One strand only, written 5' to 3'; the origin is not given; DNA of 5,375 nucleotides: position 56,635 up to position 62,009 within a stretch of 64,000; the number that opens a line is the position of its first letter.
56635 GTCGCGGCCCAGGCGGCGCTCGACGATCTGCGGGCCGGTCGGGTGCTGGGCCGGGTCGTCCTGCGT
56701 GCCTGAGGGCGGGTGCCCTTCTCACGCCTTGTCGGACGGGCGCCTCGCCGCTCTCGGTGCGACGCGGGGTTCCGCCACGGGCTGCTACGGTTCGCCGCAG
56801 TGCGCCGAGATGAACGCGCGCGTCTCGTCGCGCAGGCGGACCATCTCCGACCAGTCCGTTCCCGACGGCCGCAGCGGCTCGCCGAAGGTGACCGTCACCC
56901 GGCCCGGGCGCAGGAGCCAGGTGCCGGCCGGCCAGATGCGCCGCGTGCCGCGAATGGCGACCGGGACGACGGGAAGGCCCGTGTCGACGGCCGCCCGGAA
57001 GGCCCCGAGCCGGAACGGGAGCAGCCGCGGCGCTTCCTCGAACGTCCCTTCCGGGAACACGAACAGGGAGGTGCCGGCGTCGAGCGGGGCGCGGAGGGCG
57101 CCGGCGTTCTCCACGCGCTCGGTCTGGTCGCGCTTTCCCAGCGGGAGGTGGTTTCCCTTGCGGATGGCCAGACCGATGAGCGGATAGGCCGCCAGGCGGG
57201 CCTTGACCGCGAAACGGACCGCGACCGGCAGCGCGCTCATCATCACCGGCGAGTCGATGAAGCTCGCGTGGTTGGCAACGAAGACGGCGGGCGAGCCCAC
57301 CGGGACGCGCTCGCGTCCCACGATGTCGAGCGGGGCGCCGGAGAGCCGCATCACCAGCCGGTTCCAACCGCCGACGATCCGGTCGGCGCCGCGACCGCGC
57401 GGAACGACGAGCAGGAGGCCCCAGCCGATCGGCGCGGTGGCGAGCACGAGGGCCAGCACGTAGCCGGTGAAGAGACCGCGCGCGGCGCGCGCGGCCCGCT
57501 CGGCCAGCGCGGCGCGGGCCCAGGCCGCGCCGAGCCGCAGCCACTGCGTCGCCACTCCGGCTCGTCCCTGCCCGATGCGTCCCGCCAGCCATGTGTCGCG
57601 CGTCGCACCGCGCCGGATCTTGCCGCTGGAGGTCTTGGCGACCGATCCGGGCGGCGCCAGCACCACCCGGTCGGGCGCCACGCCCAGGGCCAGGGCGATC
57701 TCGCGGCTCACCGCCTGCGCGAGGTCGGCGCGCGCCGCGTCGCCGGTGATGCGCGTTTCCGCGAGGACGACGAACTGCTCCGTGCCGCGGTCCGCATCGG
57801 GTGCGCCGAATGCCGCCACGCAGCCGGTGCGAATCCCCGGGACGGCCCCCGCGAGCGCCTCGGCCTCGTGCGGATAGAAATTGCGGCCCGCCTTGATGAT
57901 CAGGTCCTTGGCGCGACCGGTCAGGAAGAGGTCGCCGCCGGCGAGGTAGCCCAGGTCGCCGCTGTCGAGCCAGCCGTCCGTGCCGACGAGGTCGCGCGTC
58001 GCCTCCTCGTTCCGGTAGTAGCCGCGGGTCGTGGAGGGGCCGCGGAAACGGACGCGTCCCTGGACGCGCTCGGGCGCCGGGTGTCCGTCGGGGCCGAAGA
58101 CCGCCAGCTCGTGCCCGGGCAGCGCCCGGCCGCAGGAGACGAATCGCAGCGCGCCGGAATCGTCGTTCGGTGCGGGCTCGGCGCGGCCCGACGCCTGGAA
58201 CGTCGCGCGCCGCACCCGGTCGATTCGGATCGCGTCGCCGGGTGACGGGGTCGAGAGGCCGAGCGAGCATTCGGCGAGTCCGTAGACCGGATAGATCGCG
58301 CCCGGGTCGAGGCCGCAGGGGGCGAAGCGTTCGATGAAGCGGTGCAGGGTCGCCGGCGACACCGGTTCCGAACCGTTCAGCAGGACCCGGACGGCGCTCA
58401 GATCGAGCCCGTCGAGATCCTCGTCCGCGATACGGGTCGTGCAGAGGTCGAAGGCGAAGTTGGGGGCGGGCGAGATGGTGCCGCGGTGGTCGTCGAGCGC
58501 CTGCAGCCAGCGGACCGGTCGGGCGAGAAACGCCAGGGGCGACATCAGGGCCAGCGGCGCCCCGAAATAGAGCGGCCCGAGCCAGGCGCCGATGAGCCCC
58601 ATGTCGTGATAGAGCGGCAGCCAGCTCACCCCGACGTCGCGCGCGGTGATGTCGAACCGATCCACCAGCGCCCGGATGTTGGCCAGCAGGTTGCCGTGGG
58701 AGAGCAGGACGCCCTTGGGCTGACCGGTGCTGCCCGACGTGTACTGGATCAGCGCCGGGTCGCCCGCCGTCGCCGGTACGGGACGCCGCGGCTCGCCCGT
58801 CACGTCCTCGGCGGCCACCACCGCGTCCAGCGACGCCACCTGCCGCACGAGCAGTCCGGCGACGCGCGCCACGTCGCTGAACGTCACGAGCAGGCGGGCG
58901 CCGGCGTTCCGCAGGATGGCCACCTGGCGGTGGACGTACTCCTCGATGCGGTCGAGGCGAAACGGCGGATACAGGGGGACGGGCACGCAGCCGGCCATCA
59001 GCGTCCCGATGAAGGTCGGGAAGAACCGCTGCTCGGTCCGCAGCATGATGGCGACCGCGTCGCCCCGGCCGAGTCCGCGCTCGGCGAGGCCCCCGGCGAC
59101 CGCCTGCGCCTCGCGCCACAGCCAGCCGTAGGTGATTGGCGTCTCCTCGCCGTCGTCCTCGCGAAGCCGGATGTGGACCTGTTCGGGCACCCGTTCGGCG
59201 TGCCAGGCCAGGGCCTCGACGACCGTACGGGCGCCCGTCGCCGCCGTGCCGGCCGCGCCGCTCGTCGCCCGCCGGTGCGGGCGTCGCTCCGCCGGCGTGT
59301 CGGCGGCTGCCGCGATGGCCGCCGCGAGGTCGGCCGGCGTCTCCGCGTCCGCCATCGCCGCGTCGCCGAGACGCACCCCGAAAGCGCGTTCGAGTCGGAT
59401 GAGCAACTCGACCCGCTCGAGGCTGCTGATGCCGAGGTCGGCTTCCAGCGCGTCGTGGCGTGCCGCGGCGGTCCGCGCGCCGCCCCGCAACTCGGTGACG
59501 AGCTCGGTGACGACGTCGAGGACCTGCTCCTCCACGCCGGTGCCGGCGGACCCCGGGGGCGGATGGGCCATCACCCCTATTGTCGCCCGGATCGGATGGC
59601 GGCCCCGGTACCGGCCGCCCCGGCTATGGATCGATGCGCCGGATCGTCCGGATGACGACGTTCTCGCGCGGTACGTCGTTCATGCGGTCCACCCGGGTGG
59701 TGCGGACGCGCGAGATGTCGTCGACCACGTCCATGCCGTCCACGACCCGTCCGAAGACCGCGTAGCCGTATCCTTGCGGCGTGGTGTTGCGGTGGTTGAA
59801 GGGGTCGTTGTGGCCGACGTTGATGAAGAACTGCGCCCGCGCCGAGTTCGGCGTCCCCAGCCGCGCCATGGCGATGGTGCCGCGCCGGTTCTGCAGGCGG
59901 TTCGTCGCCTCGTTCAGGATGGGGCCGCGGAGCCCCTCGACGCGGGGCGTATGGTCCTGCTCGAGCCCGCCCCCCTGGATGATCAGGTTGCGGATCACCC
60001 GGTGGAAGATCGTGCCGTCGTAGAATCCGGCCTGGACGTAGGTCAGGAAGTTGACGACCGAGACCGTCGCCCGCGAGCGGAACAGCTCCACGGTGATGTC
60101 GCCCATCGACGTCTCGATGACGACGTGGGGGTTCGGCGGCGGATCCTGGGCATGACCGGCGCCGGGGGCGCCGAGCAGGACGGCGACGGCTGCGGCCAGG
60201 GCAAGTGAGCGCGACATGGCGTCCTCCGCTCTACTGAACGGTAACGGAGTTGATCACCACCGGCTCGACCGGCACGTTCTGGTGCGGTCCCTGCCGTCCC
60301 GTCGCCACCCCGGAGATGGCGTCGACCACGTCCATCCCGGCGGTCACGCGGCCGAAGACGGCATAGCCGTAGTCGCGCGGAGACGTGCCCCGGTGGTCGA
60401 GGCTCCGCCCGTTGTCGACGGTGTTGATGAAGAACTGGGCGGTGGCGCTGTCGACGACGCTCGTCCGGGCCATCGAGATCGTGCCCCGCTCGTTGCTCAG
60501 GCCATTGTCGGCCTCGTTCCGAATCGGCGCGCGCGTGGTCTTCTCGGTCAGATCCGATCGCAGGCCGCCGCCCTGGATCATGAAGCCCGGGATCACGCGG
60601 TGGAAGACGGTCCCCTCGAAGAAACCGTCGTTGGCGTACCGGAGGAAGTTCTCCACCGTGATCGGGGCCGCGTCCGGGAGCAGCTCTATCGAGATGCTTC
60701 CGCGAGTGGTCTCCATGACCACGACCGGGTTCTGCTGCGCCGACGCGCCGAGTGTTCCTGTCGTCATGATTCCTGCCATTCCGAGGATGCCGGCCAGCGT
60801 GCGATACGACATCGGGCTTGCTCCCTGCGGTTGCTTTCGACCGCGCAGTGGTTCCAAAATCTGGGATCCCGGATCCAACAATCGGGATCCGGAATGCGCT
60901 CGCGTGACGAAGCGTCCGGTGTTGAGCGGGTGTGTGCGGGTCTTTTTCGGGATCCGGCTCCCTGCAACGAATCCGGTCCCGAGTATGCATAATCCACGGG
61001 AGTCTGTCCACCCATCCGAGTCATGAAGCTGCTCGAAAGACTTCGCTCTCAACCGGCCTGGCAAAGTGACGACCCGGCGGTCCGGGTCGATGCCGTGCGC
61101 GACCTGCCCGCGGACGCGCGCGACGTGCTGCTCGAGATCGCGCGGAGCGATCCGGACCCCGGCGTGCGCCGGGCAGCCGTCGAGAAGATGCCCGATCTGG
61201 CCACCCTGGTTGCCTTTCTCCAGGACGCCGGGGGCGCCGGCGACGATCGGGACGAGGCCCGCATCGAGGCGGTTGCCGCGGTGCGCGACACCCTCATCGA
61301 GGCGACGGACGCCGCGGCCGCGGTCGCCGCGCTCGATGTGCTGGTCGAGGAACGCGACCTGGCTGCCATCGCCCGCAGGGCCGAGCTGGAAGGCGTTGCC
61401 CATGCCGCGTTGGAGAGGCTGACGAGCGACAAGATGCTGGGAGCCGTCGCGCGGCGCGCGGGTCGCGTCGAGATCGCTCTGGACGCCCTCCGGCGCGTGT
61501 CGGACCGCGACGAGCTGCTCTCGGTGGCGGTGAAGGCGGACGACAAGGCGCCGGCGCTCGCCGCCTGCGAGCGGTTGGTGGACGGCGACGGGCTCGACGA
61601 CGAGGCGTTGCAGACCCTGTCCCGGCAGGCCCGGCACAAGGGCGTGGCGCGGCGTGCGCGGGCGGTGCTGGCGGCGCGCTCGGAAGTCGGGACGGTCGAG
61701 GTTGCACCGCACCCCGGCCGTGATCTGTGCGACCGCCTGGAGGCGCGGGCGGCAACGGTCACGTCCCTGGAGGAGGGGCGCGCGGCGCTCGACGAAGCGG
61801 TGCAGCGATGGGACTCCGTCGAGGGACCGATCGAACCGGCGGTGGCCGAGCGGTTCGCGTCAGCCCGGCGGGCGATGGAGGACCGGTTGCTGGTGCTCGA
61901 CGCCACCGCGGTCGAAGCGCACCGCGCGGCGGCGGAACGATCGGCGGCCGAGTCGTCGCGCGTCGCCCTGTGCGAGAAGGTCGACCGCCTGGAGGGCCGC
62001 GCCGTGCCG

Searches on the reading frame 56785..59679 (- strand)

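Call 86: search_protein_families(library=pfam, proteins=[window:56785-59679:-], max_evalue=0.00001)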
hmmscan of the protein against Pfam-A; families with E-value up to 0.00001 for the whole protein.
window:56785-59679:- (964 aa): 3 families
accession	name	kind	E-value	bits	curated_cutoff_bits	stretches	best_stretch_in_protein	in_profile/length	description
PF00501.34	AMP-binding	-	7e-67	226.3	29.9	1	158-555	2-384/384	AMP-binding enzyme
PF01553.26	Acyltransferase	-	5.9e-25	88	23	1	786-909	4-131/132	Acyltransferase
PF00550.31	PP-binding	-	4.3e-07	30.5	20.8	1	75-122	21-67/67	Phosphopantetheine attachment site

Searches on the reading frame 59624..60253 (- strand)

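Call 86: search_protein_families(library=pfam, proteins=[window:59624-60253:-], max_evalue=0.00001)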
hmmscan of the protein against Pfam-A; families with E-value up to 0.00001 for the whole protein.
window:59624-60253:- (209 aa): 1 family
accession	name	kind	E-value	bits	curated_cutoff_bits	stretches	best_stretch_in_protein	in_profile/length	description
PF00160.26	Pro_isomerase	-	3.3e-41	141.6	21.7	1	44-204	2-157/159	Cyclophilin type peptidyl-prolyl cis-trans isomerase/CLD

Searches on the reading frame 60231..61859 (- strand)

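Call 86: search_protein_families(library=pfam, proteins=[window:60231-61859:-], max_evalue=0.00001)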
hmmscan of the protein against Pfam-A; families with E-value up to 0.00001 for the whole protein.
window:60231-61859:- (542 aa): 1 family
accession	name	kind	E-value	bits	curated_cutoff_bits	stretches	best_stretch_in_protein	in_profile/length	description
PF00160.26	Pro_isomerase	-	9e-44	149.9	21.7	1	380-541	2-159/159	Cyclophilin type peptidyl-prolyl cis-trans isomerase/CLD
